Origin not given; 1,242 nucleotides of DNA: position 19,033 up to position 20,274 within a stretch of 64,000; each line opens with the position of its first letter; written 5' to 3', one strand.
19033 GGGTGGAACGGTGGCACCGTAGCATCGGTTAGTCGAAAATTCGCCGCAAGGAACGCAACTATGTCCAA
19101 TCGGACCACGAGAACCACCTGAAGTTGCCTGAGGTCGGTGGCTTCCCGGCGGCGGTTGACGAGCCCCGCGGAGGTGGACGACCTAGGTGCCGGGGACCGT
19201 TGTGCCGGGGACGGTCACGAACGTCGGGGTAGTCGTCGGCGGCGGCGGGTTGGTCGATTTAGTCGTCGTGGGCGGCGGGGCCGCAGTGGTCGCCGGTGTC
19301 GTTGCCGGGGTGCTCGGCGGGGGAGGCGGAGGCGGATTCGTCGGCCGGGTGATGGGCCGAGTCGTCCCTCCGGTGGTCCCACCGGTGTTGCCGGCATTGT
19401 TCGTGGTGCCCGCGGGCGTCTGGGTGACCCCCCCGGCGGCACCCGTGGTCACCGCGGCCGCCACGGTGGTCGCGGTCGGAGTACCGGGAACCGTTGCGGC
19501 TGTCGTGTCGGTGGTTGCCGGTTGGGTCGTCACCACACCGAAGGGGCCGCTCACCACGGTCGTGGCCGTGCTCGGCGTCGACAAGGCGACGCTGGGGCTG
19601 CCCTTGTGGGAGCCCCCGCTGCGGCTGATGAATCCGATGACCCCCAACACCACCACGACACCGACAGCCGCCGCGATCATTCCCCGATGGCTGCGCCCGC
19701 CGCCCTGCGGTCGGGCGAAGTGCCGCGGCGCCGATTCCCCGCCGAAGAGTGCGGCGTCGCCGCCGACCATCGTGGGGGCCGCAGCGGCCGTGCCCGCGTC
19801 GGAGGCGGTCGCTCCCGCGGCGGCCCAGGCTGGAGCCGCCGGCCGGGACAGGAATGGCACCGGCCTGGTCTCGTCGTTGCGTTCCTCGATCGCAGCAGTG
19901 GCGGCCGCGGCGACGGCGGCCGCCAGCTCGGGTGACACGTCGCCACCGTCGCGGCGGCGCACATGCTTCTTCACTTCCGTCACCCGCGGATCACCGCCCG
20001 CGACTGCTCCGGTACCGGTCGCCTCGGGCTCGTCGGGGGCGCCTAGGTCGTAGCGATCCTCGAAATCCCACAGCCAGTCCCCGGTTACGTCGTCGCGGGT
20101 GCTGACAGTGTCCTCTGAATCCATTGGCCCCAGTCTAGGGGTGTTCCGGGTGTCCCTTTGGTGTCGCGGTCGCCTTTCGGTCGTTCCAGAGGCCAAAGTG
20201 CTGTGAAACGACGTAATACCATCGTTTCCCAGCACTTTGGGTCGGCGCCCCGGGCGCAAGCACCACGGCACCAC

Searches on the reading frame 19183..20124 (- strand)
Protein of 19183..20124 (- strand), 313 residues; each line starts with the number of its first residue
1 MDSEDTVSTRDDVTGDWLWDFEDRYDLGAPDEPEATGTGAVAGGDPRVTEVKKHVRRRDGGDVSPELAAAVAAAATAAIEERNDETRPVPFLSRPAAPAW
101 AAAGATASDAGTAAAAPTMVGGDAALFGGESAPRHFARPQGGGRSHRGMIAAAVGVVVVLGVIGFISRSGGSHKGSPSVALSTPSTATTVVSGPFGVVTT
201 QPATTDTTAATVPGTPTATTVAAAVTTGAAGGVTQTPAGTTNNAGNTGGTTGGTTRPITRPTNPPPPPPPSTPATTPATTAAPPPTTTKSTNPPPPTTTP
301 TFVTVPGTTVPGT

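Call 20: search_protein_families(library=pfam, proteins=[window:19183-20124:-], max_evalue=0.01)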
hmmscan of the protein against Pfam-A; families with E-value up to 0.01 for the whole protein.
window:19183-20124:- (313 aa): 0 families

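Call 39: find_encoding_contigs(protein=window:19183-20124:-, flank=10000, max_places=6)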
Protein window:19183-20124:- (313 aa): 2 contigs read that carry it; 2 places shown.
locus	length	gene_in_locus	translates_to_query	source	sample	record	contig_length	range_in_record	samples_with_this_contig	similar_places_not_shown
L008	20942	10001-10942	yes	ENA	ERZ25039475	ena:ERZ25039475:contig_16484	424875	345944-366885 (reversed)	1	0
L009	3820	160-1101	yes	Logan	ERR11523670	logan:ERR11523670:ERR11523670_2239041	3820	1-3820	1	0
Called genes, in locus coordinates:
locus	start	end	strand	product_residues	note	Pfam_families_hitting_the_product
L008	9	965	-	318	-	PF01555:N6_N4_Mtase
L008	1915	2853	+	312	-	PF01555:N6_N4_Mtase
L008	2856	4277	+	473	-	PF02899:Phage_int_SAM_1, PF00589:Phage_integrase (faint)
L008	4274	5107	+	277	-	-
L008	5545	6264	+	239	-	-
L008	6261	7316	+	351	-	-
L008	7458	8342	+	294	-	-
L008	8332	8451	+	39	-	-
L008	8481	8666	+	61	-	-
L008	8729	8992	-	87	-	-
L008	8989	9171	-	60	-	-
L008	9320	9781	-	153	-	-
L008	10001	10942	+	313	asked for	-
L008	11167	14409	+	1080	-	PF05345:He_PIG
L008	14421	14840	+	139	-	-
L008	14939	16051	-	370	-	PF06224:AlkZ-like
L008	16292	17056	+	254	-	PF03631:Virul_fac_BrkB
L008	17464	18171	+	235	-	PF00892:EamA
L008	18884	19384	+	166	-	-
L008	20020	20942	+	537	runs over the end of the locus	PF07730:HisKA_3, PF13581:HATPase_c_2 (weak), PF02518:HATPase_c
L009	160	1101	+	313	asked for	-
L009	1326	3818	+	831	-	?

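Call 46: find_homologous_proteins(query=window:19183-20124:-, max_evalue=1e-10)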
Query window:19183-20124:- (313 aa): 3 proteins with E <= 1e-10 among 8000 candidates.
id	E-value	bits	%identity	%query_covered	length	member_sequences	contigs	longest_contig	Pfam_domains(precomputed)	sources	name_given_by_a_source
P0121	1.2e-186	637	100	100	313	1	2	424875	-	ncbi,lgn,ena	-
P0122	4.6e-163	560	92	78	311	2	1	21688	-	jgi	jgi:hypothetical protein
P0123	8.0e-136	471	80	80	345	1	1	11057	-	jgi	jgi:hypothetical protein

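Call 47: find_encoding_contigs(protein=P0122, flank=10000, max_places=4)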
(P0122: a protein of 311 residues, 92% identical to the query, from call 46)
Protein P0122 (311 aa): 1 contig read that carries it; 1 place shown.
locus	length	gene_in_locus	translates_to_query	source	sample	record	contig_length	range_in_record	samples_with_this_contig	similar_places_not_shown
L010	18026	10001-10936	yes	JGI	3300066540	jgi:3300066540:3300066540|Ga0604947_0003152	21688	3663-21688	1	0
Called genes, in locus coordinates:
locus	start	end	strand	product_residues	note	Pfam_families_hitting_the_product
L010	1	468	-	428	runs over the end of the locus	-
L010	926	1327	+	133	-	-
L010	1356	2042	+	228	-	PF00072:Response_reg, PF00486:Trans_reg_C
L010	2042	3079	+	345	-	PF00512:HisKA, PF02518:HATPase_c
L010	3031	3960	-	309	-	PF04616:Glyco_hydro_43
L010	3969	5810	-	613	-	PF05223:MecA_N, PF03717:PBP_dimer, PF00905:Transpeptidase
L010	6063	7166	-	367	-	PF03435:Sacchrp_dh_NADP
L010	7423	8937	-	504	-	PF01555:N6_N4_Mtase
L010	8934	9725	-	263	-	-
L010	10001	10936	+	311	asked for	-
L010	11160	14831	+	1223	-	PF05345:He_PIG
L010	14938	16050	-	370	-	PF06224:AlkZ-like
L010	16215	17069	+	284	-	PF03631:Virul_fac_BrkB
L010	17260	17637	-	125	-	-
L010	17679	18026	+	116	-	?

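Call 48: find_encoding_contigs(protein=P0123, flank=10000, max_places=4)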
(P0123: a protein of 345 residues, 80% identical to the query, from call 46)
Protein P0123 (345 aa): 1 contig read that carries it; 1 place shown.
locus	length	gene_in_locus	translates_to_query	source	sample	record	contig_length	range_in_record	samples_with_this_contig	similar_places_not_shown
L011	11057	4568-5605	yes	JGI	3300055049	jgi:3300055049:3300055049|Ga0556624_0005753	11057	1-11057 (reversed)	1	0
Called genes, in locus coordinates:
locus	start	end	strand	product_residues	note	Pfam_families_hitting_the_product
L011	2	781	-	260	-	?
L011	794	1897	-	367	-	PF03435:Sacchrp_dh_NADP (weak)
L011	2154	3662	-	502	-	PF01555:N6_N4_Mtase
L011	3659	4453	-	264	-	PF00589:Phage_integrase (weak)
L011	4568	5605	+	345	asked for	-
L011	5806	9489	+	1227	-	PF05345:He_PIG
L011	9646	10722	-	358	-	PF06224:AlkZ-like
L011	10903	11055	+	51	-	?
